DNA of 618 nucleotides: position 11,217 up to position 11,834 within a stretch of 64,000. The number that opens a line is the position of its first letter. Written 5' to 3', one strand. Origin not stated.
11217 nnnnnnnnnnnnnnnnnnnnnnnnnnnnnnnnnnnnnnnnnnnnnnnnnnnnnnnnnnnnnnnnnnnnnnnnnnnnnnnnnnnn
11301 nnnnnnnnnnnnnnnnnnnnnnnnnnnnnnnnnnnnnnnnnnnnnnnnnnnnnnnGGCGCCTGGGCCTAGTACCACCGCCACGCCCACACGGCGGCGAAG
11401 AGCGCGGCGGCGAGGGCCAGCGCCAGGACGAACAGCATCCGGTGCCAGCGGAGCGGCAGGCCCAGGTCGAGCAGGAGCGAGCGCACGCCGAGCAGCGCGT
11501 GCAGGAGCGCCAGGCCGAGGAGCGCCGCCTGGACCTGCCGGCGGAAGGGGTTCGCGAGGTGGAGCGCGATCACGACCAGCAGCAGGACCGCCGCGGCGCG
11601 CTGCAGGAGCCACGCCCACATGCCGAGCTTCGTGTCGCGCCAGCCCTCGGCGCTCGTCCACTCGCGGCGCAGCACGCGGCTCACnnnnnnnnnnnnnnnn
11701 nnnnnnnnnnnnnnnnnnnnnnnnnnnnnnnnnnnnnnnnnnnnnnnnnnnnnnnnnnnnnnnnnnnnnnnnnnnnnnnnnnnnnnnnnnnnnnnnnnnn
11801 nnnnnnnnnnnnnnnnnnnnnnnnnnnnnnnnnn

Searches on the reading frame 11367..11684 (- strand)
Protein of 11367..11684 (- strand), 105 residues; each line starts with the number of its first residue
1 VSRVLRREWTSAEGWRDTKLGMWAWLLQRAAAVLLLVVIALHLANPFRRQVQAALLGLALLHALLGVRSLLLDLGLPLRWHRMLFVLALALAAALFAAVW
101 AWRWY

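Call 7: search_protein_families(library=pfam, proteins=[window:11367-11684:-], max_evalue=0.01)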
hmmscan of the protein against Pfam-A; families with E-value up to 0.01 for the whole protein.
window:11367-11684:- (105 aa): 1 family
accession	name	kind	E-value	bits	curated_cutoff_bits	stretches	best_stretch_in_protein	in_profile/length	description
PF01127.27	Sdh_cyt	-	1.3e-06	28.9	25.8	2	51-97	71-120/122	Succinate dehydrogenase/Fumarate reductase transmembrane subunit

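Call 8: search_protein_families(library=ncbifam, proteins=[window:11367-11684:-], max_evalue=0.01)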
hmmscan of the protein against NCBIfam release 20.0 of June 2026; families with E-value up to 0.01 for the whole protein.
window:11367-11684:- (105 aa): 3 families
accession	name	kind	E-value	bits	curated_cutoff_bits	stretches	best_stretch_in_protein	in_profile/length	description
TIGR02970.1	succ_dehyd_cytB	equivalog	0.00057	20.1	52.3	1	44-102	60-120/120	succinate dehydrogenase, cytochrome b556 subunit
TIGR02968.1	succ_dehyd_anc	equivalog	0.0017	18.6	41.8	0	20-41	3-24/105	succinate dehydrogenase, hydrophobic membrane anchor protein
NF038305.1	HpsJ_fam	subfamily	0.0034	17.4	60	1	6-52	59-108/234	HpsJ family protein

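Call 40: find_homologous_proteins(query=A1, max_evalue=0.001)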
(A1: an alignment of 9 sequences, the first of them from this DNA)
Query A1 (9 sequences) (105 aa, profile of the alignment): 1750 proteins with E <= 0.001 among 8000 candidates; the best 120 are listed.
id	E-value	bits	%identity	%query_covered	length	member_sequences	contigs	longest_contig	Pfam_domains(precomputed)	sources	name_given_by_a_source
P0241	6.3e-53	195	84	99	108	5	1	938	PF01127.28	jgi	jgi:succinate dehydrogenase hydrophobic anchor subunit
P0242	9.6e-53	195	83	99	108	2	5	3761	PF01127.28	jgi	-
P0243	1.3e-52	194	83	99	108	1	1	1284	PF01127.28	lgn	-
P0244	1.5e-52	194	83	99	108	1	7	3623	PF01127.28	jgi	jgi:succinate dehydrogenase hydrophobic anchor subunit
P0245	1.5e-52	194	83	99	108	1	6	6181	PF01127.28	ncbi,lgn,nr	ncbi:MAG TPA: hypothetical protein VF010_13990 [Methylomirabilota bacterium]|nr:hypothetical protein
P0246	1.6e-52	194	81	99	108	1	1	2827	PF01127.28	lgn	-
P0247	1.6e-52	194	82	99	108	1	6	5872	PF01127.28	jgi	jgi:succinate dehydrogenase hydrophobic anchor subunit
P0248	1.6e-52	194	82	99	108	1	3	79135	PF01127.28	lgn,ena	-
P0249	2.3e-52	194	82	99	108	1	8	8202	PF01127.28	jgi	jgi:succinate dehydrogenase hydrophobic anchor subunit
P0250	2.3e-52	194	82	99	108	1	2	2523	PF01127.28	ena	-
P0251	4.9e-52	192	82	99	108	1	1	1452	PF01127.28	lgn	-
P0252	6.1e-52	192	83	99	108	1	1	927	PF01127.28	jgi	jgi:succinate dehydrogenase hydrophobic anchor subunit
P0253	6.5e-52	192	82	99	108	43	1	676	PF01127.28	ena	-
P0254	1.2e-51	191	81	99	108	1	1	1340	-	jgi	jgi:succinate dehydrogenase hydrophobic anchor subunit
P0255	1.8e-51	191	83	99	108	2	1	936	PF01127.28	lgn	-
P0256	1.8e-51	191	83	99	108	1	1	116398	PF01127.28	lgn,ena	-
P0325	2.5e-50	187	82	99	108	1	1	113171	PF01127.28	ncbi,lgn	-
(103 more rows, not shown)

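Call 41: search_solved_structures(query=A1, max_evalue=10, show_alignments=2)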
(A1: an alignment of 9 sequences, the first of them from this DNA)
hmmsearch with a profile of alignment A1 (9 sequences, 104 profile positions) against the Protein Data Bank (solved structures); distinct sequences matched with E-value up to 10: 1.
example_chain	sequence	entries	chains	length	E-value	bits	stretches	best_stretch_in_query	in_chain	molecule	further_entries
6lum_C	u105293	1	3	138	0.0015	22.2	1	19-98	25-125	Succinate dehydrogenase subunit C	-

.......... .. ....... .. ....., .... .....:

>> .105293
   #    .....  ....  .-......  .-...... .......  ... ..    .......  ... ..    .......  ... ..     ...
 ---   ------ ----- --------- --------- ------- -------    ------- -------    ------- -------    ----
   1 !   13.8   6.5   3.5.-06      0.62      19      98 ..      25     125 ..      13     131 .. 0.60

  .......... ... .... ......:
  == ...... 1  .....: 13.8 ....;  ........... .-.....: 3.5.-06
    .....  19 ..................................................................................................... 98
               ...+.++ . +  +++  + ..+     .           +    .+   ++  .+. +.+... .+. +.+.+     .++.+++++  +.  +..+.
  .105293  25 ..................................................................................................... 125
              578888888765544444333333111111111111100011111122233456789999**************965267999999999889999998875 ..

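Call 42: find_encoding_contigs(protein=P0256, flank=10000, max_places=1)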
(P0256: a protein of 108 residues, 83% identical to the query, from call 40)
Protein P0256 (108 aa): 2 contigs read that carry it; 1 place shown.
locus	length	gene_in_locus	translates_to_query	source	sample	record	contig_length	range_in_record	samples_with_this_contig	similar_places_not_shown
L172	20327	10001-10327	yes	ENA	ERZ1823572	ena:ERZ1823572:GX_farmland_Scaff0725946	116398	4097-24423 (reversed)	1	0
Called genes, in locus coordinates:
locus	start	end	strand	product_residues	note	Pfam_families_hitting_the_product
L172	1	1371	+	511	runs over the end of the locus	PF12797:Fer4_2 (faint), PF12837:Fer4_6 (faint), PF12838:Fer4_7 (faint), PF13187:Fer4_9 (faint), PF13247:Fer4_11, PF00037:Fer4 (weak), PF13237:Fer4_10 (weak), PF03916:NrfD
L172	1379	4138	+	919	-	PF04879:Molybdop_Fe4S4, PF00384:Molybdopterin, PF01568:Molydop_binding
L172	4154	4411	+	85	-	-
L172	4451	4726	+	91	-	PF00578:AhpC-TSA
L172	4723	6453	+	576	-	PF00890:FAD_binding_2, PF02910:Succ_DH_flav_C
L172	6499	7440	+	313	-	PF23023:Anti-Pycsar_Apyc1, PF00753:Lactamase_B, PF12706:Lactamase_B_2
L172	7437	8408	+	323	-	PF13379:NMT1_2, PF09084:NMT1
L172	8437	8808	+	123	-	PF07366:SnoaL, PF12680:SnoaL_2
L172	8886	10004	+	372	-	PF01979:Amidohydro_1, PF07969:Amidohydro_3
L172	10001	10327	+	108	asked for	PF01127:Sdh_cyt (faint)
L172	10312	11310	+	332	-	PF04392:ABC_sub_bind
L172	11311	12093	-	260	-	PF00528:BPD_transp_1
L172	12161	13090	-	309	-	PF19300:BPD_transp_1_N, PF00528:BPD_transp_1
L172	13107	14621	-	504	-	PF00496:SBP_bac_5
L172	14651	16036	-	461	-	PF01546:Peptidase_M20, PF07687:M20_dimer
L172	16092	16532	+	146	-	-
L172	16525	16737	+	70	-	-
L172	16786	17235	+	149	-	-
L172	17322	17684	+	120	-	-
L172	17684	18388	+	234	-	PF13085:Fer2_3, PF00111:Fer2 (faint), PF13183:Fer4_8, PF13237:Fer4_10 (weak), PF12838:Fer4_7 (weak), PF13187:Fer4_9 (weak), PF13534:Fer4_17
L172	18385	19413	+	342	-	-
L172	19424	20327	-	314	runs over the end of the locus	PF00126:HTH_1, PF03466:LysR_substrate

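Call 43: find_encoding_contigs(protein=P0325, flank=10000, max_places=1)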
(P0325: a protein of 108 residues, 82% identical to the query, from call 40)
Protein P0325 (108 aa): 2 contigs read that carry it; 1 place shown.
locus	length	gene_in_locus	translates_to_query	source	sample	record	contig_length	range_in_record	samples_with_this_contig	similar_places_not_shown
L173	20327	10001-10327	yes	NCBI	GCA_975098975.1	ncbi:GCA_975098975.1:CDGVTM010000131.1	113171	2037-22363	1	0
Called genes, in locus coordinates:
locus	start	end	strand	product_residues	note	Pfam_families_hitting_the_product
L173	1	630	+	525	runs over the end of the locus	PF00037:Fer4 (faint), PF12797:Fer4_2 (faint), PF12837:Fer4_6 (faint), PF12838:Fer4_7 (faint), PF13187:Fer4_9 (faint), PF13247:Fer4_11, PF13237:Fer4_10 (weak), PF03916:NrfD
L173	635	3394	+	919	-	PF04879:Molybdop_Fe4S4, PF00384:Molybdopterin, PF01568:Molydop_binding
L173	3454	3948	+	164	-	PF13501:SoxY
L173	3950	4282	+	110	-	PF08770:SoxZ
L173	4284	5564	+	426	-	PF00034:Cytochrom_C (faint), PF13442:Cytochrome_CBB3 (faint), PF21342:SoxA-TsdA_cyt-c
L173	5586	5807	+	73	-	-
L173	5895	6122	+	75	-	-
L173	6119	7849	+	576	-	PF00890:FAD_binding_2, PF02910:Succ_DH_flav_C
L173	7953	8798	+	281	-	PF23023:Anti-Pycsar_Apyc1 (weak), PF00753:Lactamase_B, PF12706:Lactamase_B_2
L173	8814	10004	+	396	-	PF01979:Amidohydro_1, PF07969:Amidohydro_3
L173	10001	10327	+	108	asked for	PF01127:Sdh_cyt (faint)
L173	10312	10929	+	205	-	-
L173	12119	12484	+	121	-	-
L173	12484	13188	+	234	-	PF13085:Fer2_3, PF00111:Fer2 (faint), PF13183:Fer4_8, PF13237:Fer4_10 (weak), PF12838:Fer4_7 (weak), PF13534:Fer4_17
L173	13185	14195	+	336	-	-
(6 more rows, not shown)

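Call 44: find_encoding_contigs(protein=P0248, flank=10000, max_places=1)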
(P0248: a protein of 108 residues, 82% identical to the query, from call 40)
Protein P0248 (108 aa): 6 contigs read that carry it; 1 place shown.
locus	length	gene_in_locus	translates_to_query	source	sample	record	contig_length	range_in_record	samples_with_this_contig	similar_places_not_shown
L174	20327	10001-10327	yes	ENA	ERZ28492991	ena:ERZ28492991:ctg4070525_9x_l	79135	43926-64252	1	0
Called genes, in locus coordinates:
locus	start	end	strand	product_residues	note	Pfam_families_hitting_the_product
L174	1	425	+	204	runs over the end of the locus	PF13442:Cytochrome_CBB3 (faint), PF00034:Cytochrom_C (weak)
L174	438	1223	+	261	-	PF01925:TauE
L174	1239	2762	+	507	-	PF12797:Fer4_2 (faint), PF12837:Fer4_6 (faint), PF12838:Fer4_7 (faint), PF13187:Fer4_9 (faint), PF13247:Fer4_11, PF00037:Fer4 (weak), PF03916:NrfD, PF14589:NrfD_2, +1 more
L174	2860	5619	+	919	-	PF04879:Molybdop_Fe4S4, PF00384:Molybdopterin, PF01568:Molydop_binding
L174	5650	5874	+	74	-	-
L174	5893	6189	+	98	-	PF00578:AhpC-TSA, PF08534:Redoxin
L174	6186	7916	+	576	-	PF00890:FAD_binding_2, PF02910:Succ_DH_flav_C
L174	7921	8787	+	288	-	PF00753:Lactamase_B (weak), PF23023:Anti-Pycsar_Apyc1, PF12706:Lactamase_B_2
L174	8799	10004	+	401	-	PF01979:Amidohydro_1, PF07969:Amidohydro_3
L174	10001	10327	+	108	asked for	PF01127:Sdh_cyt (faint)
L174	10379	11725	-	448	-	PF01546:Peptidase_M20, PF07687:M20_dimer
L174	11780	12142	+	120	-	-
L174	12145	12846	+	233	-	PF13085:Fer2_3, PF00111:Fer2 (faint), PF13183:Fer4_8, PF12838:Fer4_7 (weak), PF13534:Fer4_17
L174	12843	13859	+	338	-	-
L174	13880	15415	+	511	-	PF06414:Zeta_toxin (weak), PF13671:AAA_33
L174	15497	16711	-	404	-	PF07690:MFS_1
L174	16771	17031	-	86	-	PF03413:PepSY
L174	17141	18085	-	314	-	PF00126:HTH_1, PF03466:LysR_substrate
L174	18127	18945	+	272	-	PF13489:Methyltransf_23, PF05175:MTS (weak), PF13847:Methyltransf_31, PF08241:Methyltransf_11, PF08242:Methyltransf_12, PF13649:Methyltransf_25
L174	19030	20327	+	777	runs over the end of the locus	PF00330:Aconitase, PF00694:Aconitase_C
